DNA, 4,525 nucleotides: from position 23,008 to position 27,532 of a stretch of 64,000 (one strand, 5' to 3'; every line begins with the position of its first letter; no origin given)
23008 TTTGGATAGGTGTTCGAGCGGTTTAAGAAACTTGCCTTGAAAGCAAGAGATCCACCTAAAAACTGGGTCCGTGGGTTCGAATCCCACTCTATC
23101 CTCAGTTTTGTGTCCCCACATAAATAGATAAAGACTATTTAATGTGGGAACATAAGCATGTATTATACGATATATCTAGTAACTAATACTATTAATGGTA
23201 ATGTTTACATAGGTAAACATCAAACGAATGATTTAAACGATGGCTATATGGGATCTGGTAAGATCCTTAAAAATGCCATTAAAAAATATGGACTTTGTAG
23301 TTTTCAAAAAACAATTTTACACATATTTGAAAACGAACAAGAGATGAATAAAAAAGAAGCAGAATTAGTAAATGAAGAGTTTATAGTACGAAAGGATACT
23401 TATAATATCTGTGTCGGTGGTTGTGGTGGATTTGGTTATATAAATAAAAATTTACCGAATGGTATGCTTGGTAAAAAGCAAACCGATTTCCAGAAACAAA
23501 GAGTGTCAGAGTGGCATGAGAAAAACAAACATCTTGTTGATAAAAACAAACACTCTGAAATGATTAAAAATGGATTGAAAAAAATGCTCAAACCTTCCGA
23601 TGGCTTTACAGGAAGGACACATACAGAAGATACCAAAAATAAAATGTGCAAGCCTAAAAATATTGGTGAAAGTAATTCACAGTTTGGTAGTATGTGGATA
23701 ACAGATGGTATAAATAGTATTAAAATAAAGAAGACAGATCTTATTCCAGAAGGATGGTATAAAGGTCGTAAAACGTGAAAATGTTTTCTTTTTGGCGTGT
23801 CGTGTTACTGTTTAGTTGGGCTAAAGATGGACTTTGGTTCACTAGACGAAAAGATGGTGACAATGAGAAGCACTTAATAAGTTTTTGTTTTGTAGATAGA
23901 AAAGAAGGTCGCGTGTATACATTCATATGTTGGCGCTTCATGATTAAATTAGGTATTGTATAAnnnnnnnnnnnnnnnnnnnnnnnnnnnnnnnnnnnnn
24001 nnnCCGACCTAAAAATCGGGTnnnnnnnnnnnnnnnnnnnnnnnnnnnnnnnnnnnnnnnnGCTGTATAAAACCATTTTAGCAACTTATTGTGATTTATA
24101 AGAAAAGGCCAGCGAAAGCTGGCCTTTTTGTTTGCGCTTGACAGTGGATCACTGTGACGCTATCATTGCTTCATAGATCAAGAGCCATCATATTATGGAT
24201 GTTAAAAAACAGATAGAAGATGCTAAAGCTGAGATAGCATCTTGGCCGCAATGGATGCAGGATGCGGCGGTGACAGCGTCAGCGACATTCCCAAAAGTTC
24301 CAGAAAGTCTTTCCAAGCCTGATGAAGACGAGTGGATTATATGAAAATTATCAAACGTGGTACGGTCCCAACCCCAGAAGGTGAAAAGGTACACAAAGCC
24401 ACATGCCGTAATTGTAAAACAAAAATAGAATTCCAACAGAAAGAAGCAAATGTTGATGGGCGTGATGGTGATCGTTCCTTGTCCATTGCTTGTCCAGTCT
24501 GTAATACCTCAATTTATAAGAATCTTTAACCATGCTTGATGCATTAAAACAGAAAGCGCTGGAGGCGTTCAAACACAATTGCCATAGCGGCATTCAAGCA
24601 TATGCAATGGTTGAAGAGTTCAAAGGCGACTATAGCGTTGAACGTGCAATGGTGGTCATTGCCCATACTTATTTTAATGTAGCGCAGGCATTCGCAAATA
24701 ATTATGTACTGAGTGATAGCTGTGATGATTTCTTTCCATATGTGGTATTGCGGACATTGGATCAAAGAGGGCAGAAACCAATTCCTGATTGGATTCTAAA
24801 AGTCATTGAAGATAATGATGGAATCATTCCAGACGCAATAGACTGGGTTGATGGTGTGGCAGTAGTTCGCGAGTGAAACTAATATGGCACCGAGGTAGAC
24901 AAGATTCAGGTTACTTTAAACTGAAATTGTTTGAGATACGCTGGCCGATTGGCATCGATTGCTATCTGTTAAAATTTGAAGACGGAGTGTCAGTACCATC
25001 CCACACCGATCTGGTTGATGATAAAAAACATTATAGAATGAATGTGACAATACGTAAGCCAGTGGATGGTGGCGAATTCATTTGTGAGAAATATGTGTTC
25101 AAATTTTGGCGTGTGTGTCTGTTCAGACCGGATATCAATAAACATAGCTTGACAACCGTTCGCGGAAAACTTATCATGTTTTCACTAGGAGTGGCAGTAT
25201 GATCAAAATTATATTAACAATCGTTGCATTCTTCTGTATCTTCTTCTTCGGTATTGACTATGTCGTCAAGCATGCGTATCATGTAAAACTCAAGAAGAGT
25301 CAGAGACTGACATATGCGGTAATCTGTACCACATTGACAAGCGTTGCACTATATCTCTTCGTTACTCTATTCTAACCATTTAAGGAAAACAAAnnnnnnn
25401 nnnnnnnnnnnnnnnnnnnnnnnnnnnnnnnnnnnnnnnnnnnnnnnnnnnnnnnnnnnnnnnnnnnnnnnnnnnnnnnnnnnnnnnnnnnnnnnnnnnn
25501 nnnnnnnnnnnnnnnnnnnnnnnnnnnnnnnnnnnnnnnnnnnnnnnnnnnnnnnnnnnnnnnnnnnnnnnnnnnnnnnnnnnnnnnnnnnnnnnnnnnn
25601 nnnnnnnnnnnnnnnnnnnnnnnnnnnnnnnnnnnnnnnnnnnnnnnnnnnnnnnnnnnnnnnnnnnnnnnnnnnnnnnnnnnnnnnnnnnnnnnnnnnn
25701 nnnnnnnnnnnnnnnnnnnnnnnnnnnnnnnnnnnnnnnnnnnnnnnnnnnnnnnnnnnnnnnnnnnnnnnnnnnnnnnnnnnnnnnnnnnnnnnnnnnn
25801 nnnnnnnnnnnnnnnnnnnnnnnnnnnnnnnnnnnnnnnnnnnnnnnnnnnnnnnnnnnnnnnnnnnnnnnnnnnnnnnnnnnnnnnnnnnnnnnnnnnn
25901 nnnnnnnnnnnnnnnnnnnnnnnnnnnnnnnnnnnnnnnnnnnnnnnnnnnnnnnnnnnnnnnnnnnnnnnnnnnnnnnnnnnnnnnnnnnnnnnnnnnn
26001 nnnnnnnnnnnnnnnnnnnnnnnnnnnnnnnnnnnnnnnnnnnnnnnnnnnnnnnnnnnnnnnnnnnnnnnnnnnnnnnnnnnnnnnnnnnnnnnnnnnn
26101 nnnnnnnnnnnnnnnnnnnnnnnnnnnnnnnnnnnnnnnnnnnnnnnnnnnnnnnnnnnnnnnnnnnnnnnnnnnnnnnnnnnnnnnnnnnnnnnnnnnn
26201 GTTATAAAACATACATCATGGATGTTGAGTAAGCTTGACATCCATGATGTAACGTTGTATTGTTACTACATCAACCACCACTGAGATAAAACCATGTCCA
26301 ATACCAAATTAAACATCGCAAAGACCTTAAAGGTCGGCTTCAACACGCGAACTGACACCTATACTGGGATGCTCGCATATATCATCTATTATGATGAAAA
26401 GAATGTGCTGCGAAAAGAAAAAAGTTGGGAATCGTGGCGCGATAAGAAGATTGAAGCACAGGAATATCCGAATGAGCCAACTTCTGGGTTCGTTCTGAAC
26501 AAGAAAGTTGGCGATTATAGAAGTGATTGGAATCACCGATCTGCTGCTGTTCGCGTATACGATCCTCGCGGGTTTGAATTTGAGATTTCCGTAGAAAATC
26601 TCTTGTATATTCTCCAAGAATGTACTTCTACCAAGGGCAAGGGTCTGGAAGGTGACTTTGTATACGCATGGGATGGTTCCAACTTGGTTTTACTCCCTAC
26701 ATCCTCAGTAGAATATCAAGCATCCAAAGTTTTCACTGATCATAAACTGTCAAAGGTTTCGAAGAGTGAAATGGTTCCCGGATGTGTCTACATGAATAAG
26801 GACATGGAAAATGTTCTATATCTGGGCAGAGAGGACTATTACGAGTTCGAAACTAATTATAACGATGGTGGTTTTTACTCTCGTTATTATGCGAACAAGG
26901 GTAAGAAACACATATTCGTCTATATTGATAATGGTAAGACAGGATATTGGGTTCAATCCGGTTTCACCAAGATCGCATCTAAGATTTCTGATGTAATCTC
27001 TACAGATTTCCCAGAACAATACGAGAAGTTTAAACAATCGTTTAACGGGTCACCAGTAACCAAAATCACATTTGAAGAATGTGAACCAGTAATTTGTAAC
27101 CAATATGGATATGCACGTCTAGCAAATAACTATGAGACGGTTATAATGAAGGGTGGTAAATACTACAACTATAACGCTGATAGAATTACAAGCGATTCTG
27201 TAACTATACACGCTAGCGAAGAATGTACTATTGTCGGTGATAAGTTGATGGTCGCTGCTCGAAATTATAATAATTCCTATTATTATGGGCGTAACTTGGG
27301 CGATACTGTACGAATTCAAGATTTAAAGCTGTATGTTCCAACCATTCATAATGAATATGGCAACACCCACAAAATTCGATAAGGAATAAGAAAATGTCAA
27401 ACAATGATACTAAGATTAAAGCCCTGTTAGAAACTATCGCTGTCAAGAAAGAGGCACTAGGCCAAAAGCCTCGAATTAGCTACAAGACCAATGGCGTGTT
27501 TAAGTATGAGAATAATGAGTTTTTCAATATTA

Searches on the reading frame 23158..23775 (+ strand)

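Call 106: search_protein_families(library=pfam, max_evalue=0.01, proteins=[window:23158-23775:+])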
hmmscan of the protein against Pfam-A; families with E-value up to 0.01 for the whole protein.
window:23158-23775:+ (206 aa): 2 families
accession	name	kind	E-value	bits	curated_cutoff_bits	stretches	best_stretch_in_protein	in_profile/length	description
PF19835.5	SegE_GIY-YIG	-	9.8e-05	23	25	1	29-80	59-110/123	Putative endonuclease segE, GIY-YIG domain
PF01541.30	GIY-YIG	-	0.0004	21.1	22.6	1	3-73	2-71/78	GIY-YIG catalytic domain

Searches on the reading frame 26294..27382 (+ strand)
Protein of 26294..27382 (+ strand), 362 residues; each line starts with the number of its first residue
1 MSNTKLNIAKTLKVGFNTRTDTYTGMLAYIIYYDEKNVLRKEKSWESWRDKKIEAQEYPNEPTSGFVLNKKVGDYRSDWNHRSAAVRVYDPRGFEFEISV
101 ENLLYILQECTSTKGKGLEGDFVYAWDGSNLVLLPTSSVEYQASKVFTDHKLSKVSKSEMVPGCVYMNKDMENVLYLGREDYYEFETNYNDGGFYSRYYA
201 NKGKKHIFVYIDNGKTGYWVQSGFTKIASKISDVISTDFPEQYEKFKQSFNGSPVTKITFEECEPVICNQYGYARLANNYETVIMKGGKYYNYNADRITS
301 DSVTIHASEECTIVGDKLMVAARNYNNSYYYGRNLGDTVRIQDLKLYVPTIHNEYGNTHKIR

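Call 10: search_protein_families(library=pfam, max_evalue=0.001, proteins=[window:26294-27382:+])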
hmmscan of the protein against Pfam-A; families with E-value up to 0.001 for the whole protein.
window:26294-27382:+ (362 aa): 0 families

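Call 11: search_protein_families(library=phrogs, max_evalue=0.001, proteins=[window:26294-27382:+])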
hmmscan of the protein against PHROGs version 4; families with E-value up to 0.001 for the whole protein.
window:26294-27382:+ (362 aa): 4 families
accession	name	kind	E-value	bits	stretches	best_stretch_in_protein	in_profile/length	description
phrog_2475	-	unknown function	1.7e-75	255.9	1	4-301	2-270/383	-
phrog_6266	-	unknown function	2.9e-16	60.7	1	5-164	2-164/328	-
phrog_30990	-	unknown function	2.3e-09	38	1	50-141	64-154/282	-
phrog_14061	-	unknown function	5.2e-07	30.1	1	41-180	38-168/402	-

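Call 23: search_dna_similar(query=window:26294-27382:+, collection=phages, mode=protein, max_rows=15)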
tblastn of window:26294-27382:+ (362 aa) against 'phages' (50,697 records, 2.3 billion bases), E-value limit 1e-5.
Records with a match: 312; places in all: 313; records where one place covers at least 80% of the query: 8.
Best place of each record, by identity: <60% 312.
By first word of the organism name: Pseudomonas 140; Bacillus 139; Prevotella 15; Vibrio 6; Yersinia 4; Xanthomonas 3; Clostridioides 2; Synechococcus 1; Sinorhizobium 1; Ralstonia 1.
By host as written in the record: Pseudomonas aeruginosa 52; Pseudomonas aeruginosa PAO1 30; - 25; Bacillus cereus 24; Bacillus thuringiensis subsp. kurstaki 20; Prevotella sp. 15; Bacillus thuringiensis kurstaki 11; Pseudomonas aeruginosa PAK 10; and 67 more.
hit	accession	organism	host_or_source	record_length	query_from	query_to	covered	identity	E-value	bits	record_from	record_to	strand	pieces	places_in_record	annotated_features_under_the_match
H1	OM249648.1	Vibrio phage phiKT1024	Vibrio sp.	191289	1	260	72%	45.9%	9e-55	199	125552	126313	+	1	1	hypothetical protein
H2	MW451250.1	Vibrio phage phiTY18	Vibrio parahaemolyticus TY18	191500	1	260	72%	45.9%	1e-54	199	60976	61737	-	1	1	record has no annotation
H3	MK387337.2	Vibrio phage Va1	Vibrio alginolyticus NBRC 15630 = ATCC ...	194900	1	260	72%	45.9%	1e-54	199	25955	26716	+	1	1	hypothetical protein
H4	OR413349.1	Vibrio phage pv27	Vibrio parahaemolyticus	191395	1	260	72%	45.9%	1e-54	199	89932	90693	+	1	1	hypothetical protein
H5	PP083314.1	Vibrio phage VB_VaC_SRILMA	Vibrio alginolyticus CECT 521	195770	1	260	72%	45.5%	1e-53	196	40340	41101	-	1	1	hypothetical protein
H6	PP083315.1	Vibrio phage VB_VaC_TDDLMA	Vibrio alginolyticus CECT 521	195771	1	260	72%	45.5%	1e-53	196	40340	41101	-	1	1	hypothetical protein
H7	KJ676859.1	Bacillus phage JBP901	Bacillus cereus ATCC 14579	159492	4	286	78%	40.3%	4e-53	194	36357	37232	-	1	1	hypothetical protein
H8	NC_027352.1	Bacillus phage JBP901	Bacillus cereus ATCC 14579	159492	4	286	78%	40.3%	4e-53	194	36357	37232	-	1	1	hypothetical protein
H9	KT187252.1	Bacillus phage PBC6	Bacillus cereus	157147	4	293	80%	39.3%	6e-53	194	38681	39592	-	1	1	hypothetical protein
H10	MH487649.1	Bacillus phage BC01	Bacillus cereus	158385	4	293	80%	39.3%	6e-53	194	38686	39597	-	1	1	hypothetical protein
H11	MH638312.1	Bacillus phage Kioshi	Bacillus thuringiensis kurstaki ATCC ...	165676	4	286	78%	40.0%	7e-52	191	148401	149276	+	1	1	231: hypothetical protein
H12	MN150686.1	Bacillus phage BC-T25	Bacillus sp.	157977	4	255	70%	44.6%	9e-55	199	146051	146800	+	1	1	hypothetical protein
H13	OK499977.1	Bacillus phage vB_BanH_Emiliahah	Bacillus anthracis Sterne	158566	4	244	67%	46.6%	7e-56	202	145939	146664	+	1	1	hypothetical protein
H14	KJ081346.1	Bacillus phage BCP8-2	Bacillus cereus JCM 2152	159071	4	286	78%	39.7%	9e-52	190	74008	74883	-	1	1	hypothetical protein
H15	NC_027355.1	Bacillus phage BCP8-2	Bacillus cereus JCM 2152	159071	4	286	78%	39.7%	9e-52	190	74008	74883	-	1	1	hypothetical protein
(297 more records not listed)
